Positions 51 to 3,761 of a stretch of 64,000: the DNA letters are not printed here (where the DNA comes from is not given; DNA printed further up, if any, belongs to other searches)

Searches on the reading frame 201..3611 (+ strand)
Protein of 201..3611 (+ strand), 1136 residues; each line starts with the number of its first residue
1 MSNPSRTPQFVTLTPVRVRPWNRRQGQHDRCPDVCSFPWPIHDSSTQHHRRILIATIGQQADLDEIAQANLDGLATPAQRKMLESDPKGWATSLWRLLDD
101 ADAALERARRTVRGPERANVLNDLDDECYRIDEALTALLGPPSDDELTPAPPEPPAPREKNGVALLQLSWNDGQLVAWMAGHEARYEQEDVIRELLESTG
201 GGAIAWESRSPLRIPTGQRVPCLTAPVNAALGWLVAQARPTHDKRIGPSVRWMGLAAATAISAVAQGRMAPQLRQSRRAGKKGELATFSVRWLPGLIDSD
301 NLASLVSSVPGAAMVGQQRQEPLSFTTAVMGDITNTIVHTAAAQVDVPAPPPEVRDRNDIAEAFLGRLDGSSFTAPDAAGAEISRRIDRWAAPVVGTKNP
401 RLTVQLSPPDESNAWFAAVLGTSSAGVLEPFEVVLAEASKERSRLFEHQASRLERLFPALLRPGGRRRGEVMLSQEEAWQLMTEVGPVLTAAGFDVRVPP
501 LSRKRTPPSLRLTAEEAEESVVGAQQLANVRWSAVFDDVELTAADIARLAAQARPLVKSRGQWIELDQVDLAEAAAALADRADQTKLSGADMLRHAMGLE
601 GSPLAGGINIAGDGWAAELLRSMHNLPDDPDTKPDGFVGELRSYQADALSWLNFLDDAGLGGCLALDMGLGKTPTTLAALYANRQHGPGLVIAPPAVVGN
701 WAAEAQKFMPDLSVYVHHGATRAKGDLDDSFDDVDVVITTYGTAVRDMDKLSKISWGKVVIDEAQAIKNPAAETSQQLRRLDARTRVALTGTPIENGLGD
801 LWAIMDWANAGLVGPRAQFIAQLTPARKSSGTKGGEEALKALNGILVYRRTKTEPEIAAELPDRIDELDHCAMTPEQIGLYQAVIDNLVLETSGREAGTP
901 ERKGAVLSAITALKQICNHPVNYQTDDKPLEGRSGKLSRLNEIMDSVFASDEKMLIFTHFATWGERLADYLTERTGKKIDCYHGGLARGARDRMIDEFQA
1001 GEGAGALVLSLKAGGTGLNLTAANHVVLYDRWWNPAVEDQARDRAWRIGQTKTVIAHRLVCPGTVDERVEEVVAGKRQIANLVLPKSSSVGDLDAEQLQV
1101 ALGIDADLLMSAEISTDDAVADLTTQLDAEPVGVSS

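Call 56: search_protein_families(library=pfam, proteins=[window:201-3611:+], max_evalue=0.000001)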
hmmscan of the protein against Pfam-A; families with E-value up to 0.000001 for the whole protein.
window:201-3611:+ (1136 aa): 3 families
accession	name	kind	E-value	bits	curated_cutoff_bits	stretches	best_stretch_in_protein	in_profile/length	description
PF00176.29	SNF2-rel_dom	-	3.6e-52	177.7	24.9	1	644-920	1-288/290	SNF2-related domain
PF12419.13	DUF3670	-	2.9e-28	98.7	27.6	1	470-596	5-135/136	SNF2 Helicase protein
PF00271.37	Helicase_C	-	1.2e-20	74.2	23.5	1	937-1049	3-110/110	Helicase conserved C-terminal domain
